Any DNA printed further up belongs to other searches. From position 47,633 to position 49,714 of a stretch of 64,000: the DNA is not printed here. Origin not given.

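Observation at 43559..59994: Three sigma-54 promoters share an upstream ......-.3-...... motif: a predicted operator for the purine-catabolism activator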

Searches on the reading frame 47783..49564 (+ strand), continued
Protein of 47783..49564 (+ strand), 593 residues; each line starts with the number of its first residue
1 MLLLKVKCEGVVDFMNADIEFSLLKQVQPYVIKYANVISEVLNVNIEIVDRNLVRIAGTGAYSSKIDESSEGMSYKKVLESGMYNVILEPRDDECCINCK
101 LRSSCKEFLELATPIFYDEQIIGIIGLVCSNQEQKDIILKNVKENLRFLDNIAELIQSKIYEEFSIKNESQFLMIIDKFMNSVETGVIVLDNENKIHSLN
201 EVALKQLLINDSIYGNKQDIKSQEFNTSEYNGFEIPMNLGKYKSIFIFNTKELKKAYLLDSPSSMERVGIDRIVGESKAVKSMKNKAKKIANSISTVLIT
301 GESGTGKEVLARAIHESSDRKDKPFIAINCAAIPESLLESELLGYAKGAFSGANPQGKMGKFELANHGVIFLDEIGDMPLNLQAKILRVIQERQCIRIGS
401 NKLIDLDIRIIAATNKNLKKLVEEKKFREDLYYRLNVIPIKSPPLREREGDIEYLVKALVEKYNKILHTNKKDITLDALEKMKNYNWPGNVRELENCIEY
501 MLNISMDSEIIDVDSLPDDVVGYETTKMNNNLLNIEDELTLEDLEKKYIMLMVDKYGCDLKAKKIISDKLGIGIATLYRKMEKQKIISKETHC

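Call 33: search_protein_families(library=ncbifam, proteins=[window:47825-49561:+])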
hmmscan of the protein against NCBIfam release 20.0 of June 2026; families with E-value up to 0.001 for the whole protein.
window:47825-49561:+ (579 aa): 30 families (the best 25 are shown)
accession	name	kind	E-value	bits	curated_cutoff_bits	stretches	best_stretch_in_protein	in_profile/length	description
NF041552.1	TF_PrdR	equivalog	5.8e-113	378.2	795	1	246-569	256-575/577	sigma-54 dependent transcriptional regulator PrdR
TIGR01817.1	nifA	equivalog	1e-101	341.4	528.85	1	252-500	191-437/534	nif-specific transcriptional activator NifA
TIGR02915.1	PEP_resp_reg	equivalog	1.1e-95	321.1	502.6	1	254-572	136-444/445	PEP-CTERM-box response regulator transcription factor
NF003451.0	PRK05022.1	equivalog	3.6e-91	306.4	476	1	255-486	188-418/512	nitric oxide reductase transcriptional regulator NorR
TIGR01818.1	ntrC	equivalog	9.8e-89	298.2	558.6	1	257-516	134-391/463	nitrogen regulation protein NR(I)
NF008469.0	PRK11361.1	equivalog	5.9e-88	295.6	714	1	253-565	139-449/461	acetoacetate metabolism transcriptional regulator AtoC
NF011958.0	PRK15429.1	equivalog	4.4e-87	293.3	830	1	257-572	379-686/692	formate hydrogenlyase transcriptional activator FlhA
NF050807.1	TransRegFlbDCaul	equivalog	3.7e-85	286.5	750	1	259-567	120-435/454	sigma-54-dependent transcriptional regulator FlbD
NF038308.1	RNA_repair_RtcR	equivalog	2.3e-84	284.1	650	1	256-512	179-442/530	RNA repair transcriptional activator RtcR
TIGR02329.1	propionate_PrpR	equivalog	9.3e-84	281.9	499.2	1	252-568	207-525/526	propionate catabolism operon regulatory protein PrpR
NF008485.2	PRK11388.1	equivalog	1.1e-80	271.7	551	2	254-576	329-641/643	dihydroxyacetone kinase operon transcriptional regulator DhaR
NF011953.0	PRK15424.1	equivalog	2.6e-79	267.2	703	1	250-571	212-535/538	propionate catabolism operon regulatory protein PrpR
NF041946.1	LuxO_transreg_Vib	equivalog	4.1e-78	263.2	800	1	256-530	132-404/463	quorum-sensing sigma-54 dependent transcriptional regulator LuxO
NF011695.0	PRK15115.1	equivalog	3.2e-77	260.2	763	1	254-505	132-380/445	two-component system response regulator GlrR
NF041906.1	V4R_TF_MobR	exception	3.8e-77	260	999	1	237-569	215-543/544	phenol degradation transcriptional regulator MobR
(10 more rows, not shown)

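Call 34: find_encoding_contigs(protein=P0077, flank=10000, max_places=1)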
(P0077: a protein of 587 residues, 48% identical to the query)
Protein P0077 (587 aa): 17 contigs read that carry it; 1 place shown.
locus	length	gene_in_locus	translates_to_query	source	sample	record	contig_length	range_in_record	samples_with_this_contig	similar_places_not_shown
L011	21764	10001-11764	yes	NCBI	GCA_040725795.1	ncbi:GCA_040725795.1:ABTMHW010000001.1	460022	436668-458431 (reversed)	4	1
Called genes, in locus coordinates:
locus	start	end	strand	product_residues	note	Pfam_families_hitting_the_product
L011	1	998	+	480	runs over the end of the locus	PF00860:Xan_ur_permease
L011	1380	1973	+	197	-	PF02698:DUF218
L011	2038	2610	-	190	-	PF00657:Lipase_GDSL, PF13472:Lipase_GDSL_2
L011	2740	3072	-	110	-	-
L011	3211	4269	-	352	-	PF01497:Peripla_BP_2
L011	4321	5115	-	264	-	PF02463:SMC_N, PF13175:AAA_15 (faint), PF00005:ABC_tran, PF13304:AAA_21 (faint)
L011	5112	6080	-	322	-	PF01032:FecCD, PF00950:ABC-3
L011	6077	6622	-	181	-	PF03266:NTPase_1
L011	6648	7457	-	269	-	PF02625:XdhC_CoxI, PF13478:XdhC_C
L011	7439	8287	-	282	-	-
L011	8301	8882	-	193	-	PF02348:CTP_transf_3, PF12804:NTP_transf_3, PF01983:CofC (faint)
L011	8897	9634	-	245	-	PF19842:YqeC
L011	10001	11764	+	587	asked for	PF15714:SpoVT_C (weak), PF00158:Sigma54_activat, PF14532:Sigma54_activ_2, PF25601:AAA_lid_14, PF02954:HTH_8 (weak)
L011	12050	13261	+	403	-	PF00291:PALP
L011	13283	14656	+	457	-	PF00860:Xan_ur_permease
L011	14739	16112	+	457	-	PF07969:Amidohydro_3 (weak), PF01979:Amidohydro_1, PF07969:Amidohydro_3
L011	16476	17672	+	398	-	PF02729:OTCace_N, PF00185:OTCace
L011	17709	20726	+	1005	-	PF00070:Pyr_redox (faint), PF14691:Fer4_20, PF01266:DAO (weak), PF01494:FAD_binding_3, PF07992:Pyr_redox_2, PF13450:NAD_binding_8 (weak), PF21799:MurD-like_N (weak), PF13738:Pyr_redox_3, +1 more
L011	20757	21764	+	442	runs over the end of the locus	PF01979:Amidohydro_1, PF07969:Amidohydro_3 (weak)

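Call 35: find_encoding_contigs(protein=P0003, flank=10000, max_places=1)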
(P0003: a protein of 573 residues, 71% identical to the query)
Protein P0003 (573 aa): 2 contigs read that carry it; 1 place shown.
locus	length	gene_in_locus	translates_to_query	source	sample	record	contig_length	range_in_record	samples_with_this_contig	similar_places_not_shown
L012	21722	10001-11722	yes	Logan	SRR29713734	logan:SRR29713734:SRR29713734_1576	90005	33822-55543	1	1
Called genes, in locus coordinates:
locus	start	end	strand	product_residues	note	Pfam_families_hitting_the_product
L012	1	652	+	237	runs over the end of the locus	PF12730:ABC2_membrane_4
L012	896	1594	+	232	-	PF00027:cNMP_binding, PF13545:HTH_Crp_2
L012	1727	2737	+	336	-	PF13237:Fer4_10 (faint), PF13534:Fer4_17 (faint), PF14697:Fer4_21 (faint), PF25160:LdpA_Fe-S-bd (faint), PF00037:Fer4 (faint), PF12797:Fer4_2 (faint), PF13183:Fer4_8 (weak), PF17179:Fer4_22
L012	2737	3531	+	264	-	PF00175:NAD_binding_1, PF10418:DHODB_Fe-S_bind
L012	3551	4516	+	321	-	PF03460:NIR_SIR_ferr, PF01077:NIR_SIR, PF12838:Fer4_7 (faint), PF13187:Fer4_9 (weak), PF13237:Fer4_10 (weak), PF14697:Fer4_21, PF00037:Fer4, PF12837:Fer4_6 (weak), +2 more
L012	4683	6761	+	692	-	PF04879:Molybdop_Fe4S4, PF00384:Molybdopterin, PF01568:Molydop_binding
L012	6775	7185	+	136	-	PF00037:Fer4 (faint), PF12797:Fer4_2 (faint), PF13237:Fer4_10 (faint), PF13484:Fer4_16 (faint), PF13187:Fer4_9 (faint), PF13247:Fer4_11, PF12838:Fer4_7 (weak), PF12837:Fer4_6 (weak)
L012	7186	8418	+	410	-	PF07992:Pyr_redox_2, PF13738:Pyr_redox_3 (faint), PF00070:Pyr_redox, PF18267:Rubredoxin_C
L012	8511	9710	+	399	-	PF03453:MoeA_N, PF00994:MoCF_biosynth, PF03454:MoeA_C (weak)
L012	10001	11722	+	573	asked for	PF00158:Sigma54_activat, PF14532:Sigma54_activ_2, PF00004:AAA (weak), PF07724:AAA_2, PF25601:AAA_lid_14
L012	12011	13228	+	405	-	PF00291:PALP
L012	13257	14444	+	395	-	PF01546:Peptidase_M20, PF07687:M20_dimer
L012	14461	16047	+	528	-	PF07969:Amidohydro_3, PF01979:Amidohydro_1, PF07969:Amidohydro_3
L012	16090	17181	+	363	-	PF01180:DHO_dh, PF13187:Fer4_9 (weak), PF12797:Fer4_2 (faint), PF12837:Fer4_6 (faint), PF12838:Fer4_7, PF13237:Fer4_10 (weak), PF14697:Fer4_21, PF00037:Fer4 (weak)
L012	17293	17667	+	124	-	PF01042:Ribonuc_L-PSP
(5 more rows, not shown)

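Call 36: find_encoding_contigs(protein=P0010, flank=10000, max_places=1)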
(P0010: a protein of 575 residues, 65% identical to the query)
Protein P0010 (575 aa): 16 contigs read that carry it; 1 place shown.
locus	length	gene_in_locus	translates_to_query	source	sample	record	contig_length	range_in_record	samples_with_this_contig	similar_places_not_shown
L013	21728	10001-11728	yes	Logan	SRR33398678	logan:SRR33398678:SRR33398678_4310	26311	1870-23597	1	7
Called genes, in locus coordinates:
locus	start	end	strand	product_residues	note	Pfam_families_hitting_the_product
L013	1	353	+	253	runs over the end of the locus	PF02463:SMC_N (weak), PF00005:ABC_tran, PF13304:AAA_21 (weak)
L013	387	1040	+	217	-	PF01895:PhoU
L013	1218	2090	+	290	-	-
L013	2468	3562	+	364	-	PF00155:Aminotran_1_2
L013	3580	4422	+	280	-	PF02153:PDH_N, PF20463:PDH_C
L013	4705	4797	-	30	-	-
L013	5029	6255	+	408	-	PF00149:Metallophos, PF12850:Metallophos_2 (faint), PF12320:SbcD_C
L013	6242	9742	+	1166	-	PF13555:AAA_29 (faint), PF02463:SMC_N, PF13558:SbcC_Walker_B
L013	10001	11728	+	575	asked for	PF00158:Sigma54_activat, PF14532:Sigma54_activ_2, PF00004:AAA (weak), PF07724:AAA_2 (weak), PF07728:AAA_5 (weak), PF25601:AAA_lid_14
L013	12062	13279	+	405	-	PF00291:PALP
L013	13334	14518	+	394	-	PF01546:Peptidase_M20, PF07687:M20_dimer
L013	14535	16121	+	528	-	PF07969:Amidohydro_3, PF01979:Amidohydro_1 (weak), PF07969:Amidohydro_3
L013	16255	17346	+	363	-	PF01180:DHO_dh, PF12797:Fer4_2 (faint), PF12837:Fer4_6 (faint), PF13237:Fer4_10 (weak), PF12838:Fer4_7, PF13187:Fer4_9 (weak), PF14697:Fer4_21, PF00037:Fer4 (weak)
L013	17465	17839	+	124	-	PF01042:Ribonuc_L-PSP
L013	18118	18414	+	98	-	-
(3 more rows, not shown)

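Call 37: find_encoding_contigs(protein=P0013, flank=10000, max_places=1)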
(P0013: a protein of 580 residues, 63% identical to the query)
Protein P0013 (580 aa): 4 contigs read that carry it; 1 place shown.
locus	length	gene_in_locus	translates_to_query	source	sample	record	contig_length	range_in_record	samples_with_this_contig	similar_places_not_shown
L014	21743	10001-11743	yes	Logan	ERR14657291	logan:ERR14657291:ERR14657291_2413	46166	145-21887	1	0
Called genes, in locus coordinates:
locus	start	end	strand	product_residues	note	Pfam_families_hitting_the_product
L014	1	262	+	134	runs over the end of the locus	?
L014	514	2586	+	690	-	PF04879:Molybdop_Fe4S4, PF00384:Molybdopterin, PF01568:Molydop_binding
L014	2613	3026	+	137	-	PF00037:Fer4 (faint), PF12797:Fer4_2 (faint), PF13237:Fer4_10 (faint), PF13484:Fer4_16 (faint), PF13187:Fer4_9 (faint), PF13247:Fer4_11, PF12838:Fer4_7 (weak), PF12837:Fer4_6 (weak)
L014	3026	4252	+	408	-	PF03486:HI0933_like (faint), PF07992:Pyr_redox_2, PF13738:Pyr_redox_3 (faint), PF00070:Pyr_redox, PF18267:Rubredoxin_C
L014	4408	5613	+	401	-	PF03453:MoeA_N, PF00994:MoCF_biosynth, PF03454:MoeA_C (weak)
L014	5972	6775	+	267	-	PF00941:FAD_binding_5, PF03450:CO_deh_flav_C (weak)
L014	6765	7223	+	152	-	PF01799:Fer2_2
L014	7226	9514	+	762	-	PF01315:Ald_Xan_dh_C, PF02738:MoCoBD_1, PF20256:MoCoBD_2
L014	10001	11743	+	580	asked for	PF00158:Sigma54_activat, PF14532:Sigma54_activ_2, PF07728:AAA_5 (weak), PF25601:AAA_lid_14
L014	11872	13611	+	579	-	PF01979:Amidohydro_1, PF07969:Amidohydro_3 (faint), PF13382:Adenine_deam_C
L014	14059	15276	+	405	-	PF00291:PALP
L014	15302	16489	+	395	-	PF01546:Peptidase_M20, PF07687:M20_dimer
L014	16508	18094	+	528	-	PF07969:Amidohydro_3, PF01979:Amidohydro_1 (weak)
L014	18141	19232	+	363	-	PF01180:DHO_dh, PF12797:Fer4_2 (faint), PF12837:Fer4_6 (faint), PF13237:Fer4_10 (faint), PF12838:Fer4_7, PF13187:Fer4_9 (weak), PF14697:Fer4_21, PF00037:Fer4 (weak)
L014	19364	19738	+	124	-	PF01042:Ribonuc_L-PSP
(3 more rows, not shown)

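Call 38: find_encoding_contigs(protein=P0018, flank=10000, max_places=1)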
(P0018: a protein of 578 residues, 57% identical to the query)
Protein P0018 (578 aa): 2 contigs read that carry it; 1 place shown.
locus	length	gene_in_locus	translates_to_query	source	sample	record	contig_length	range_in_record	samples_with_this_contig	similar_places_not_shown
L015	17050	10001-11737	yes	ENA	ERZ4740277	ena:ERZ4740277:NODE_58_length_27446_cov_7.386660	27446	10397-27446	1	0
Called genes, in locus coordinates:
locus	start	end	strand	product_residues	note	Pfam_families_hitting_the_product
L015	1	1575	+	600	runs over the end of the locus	-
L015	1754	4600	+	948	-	PF12705:PDDEXK_1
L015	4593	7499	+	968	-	PF00580:UvrD-helicase, PF01443:Viral_helicase1 (faint), PF13245:AAA_19, PF13361:UvrD_C, PF13538:UvrD_C_2 (faint), PF12705:PDDEXK_1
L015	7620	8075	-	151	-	PF00578:AhpC-TSA, PF08534:Redoxin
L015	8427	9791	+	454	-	PF00860:Xan_ur_permease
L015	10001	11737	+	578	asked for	PF07728:AAA_5 (faint), PF00158:Sigma54_activat, PF14532:Sigma54_activ_2, PF07724:AAA_2 (weak), PF00004:AAA (weak), PF25601:AAA_lid_14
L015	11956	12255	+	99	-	-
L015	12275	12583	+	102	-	-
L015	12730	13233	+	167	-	PF02417:Chromate_transp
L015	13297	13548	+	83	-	-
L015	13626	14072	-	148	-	PF11023:DUF2614 (weak)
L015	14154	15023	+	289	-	PF07885:Ion_trans_2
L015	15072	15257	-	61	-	-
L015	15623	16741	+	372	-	PF01385:OrfB_IS605 (weak), PF07282:Cas12f1-like_TNB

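Call 39: find_encoding_contigs(protein=P0023, flank=10000, max_places=1)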
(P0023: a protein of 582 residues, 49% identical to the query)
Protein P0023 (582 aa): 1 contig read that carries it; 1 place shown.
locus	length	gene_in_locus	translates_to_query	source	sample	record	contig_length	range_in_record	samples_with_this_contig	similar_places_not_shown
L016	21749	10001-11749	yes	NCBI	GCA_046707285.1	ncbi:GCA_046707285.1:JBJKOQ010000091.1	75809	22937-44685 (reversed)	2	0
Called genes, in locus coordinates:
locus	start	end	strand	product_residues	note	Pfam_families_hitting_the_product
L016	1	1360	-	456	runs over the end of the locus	PF00860:Xan_ur_permease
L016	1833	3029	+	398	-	PF02729:OTCace_N, PF00185:OTCace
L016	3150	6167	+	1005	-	PF13241:NAD_binding_7 (faint), PF14691:Fer4_20, PF00070:Pyr_redox (faint), PF01266:DAO (weak), PF01494:FAD_binding_3, PF07992:Pyr_redox_2, PF13450:NAD_binding_8 (weak), PF13738:Pyr_redox_3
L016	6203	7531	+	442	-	PF01979:Amidohydro_1, PF07969:Amidohydro_3 (weak)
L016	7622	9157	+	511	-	PF00015:MCPsignal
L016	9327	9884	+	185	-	PF00440:TetR_N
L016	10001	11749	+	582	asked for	PF13401:AAA_22 (faint), PF00158:Sigma54_activat, PF14532:Sigma54_activ_2, PF00004:AAA (weak), PF25601:AAA_lid_14, PF02954:HTH_8 (faint)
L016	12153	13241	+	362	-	PF01180:DHO_dh, PF12797:Fer4_2 (faint), PF12837:Fer4_6 (faint), PF03060:NMO (weak), PF13237:Fer4_10 (weak), PF12838:Fer4_7, PF14697:Fer4_21, PF00037:Fer4, +1 more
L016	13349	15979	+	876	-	PF00111:Fer2 (weak), PF13085:Fer2_3 (weak), PF01799:Fer2_2, PF01315:Ald_Xan_dh_C, PF02738:MoCoBD_1, PF20256:MoCoBD_2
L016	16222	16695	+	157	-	PF00149:Metallophos, PF12850:Metallophos_2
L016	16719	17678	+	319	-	PF03851:UvdE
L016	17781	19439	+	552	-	PF00749:tRNA-synt_1c, PF03950:tRNA-synt_1c_C, PF20974:tRNA-synt_1c_C2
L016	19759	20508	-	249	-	PF04282:DUF438, PF01814:Hemerythrin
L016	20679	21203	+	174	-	PF05067:Mn_catalase (faint), PF03232:COQ7 (faint), PF02915:Rubrerythrin, PF00210:Ferritin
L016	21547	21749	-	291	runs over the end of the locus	PF23441:SDR (weak), PF00106:adh_short, PF08659:KR, PF13561:adh_short_C2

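Call 40: find_encoding_contigs(protein=P0083, flank=10000, max_places=1)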
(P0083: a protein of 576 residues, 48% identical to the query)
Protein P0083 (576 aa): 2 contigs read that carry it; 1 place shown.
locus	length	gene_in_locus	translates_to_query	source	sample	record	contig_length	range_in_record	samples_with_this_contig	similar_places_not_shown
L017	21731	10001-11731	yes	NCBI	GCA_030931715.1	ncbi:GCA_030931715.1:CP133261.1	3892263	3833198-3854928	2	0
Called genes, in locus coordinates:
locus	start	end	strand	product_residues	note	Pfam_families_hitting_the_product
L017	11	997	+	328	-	PF02690:Na_Pi_cotrans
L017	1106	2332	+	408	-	PF03453:MoeA_N, PF00994:MoCF_biosynth, PF03454:MoeA_C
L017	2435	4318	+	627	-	PF03453:MoeA_N, PF00994:MoCF_biosynth, PF03454:MoeA_C, PF12727:PBP_like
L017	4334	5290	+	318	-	PF04055:Radical_SAM, PF13353:Fer4_12, PF06463:Mob_synth_C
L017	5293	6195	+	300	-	PF01967:MoaC, PF03473:MOSC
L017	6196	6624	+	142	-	PF03473:MOSC (weak)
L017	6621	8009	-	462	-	PF01225:Mur_ligase, PF08245:Mur_ligase_M, PF02875:Mur_ligase_C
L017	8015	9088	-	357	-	PF01820:Dala_Dala_lig_N, PF02655:ATP-grasp_3 (weak), PF02786:CPSase_L_D2, PF02222:ATP-grasp, PF07478:Dala_Dala_lig_C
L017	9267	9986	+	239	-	PF19842:YqeC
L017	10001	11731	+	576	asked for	PF13185:GAF_2 (weak), PF00158:Sigma54_activat, PF14532:Sigma54_activ_2, PF07724:AAA_2 (weak), PF07728:AAA_5 (weak), PF25601:AAA_lid_14, PF02954:HTH_8 (weak)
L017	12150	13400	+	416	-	PF00291:PALP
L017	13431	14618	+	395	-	PF01546:Peptidase_M20, PF07687:M20_dimer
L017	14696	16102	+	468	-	PF22039:HUTI_composite_bact (weak), PF01979:Amidohydro_1, PF07969:Amidohydro_3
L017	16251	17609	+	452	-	PF00860:Xan_ur_permease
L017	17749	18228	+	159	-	PF00111:Fer2 (weak), PF01799:Fer2_2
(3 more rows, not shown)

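Call 41: find_encoding_contigs(protein=P0086, flank=10000, max_places=1)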
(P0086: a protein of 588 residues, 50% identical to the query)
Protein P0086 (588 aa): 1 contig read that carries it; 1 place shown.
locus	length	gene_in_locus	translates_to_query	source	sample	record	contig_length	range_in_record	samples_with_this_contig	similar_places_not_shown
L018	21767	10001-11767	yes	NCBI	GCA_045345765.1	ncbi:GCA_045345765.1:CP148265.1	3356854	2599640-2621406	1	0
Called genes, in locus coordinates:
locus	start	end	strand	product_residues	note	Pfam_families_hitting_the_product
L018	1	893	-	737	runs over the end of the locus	PF00512:HisKA, PF02518:HATPase_c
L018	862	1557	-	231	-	PF00072:Response_reg, PF00486:Trans_reg_C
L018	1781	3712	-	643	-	PF13185:GAF_2, PF01966:HD, PF13487:HD_5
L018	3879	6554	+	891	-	PF14827:dCache_3, PF00672:HAMP, PF18575:HAMP_N3, PF18947:HAMP_2, PF00015:MCPsignal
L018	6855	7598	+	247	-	PF19842:YqeC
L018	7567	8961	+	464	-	PF12804:NTP_transf_3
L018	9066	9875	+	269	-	PF02625:XdhC_CoxI, PF13478:XdhC_C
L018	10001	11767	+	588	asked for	PF07728:AAA_5 (faint), PF00158:Sigma54_activat, PF14532:Sigma54_activ_2, PF00004:AAA (weak), PF25601:AAA_lid_14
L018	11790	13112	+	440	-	PF01979:Amidohydro_1, PF07969:Amidohydro_3 (faint)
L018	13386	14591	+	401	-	PF00291:PALP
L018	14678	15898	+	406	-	PF01546:Peptidase_M20, PF07687:M20_dimer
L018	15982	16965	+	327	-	PF02729:OTCace_N, PF00185:OTCace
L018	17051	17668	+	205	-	-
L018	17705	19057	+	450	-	PF00860:Xan_ur_permease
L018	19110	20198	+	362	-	PF01180:DHO_dh, PF12837:Fer4_6 (faint), PF03060:NMO (weak), PF12838:Fer4_7, PF13237:Fer4_10 (weak), PF13187:Fer4_9 (weak), PF14697:Fer4_21, PF00037:Fer4, +1 more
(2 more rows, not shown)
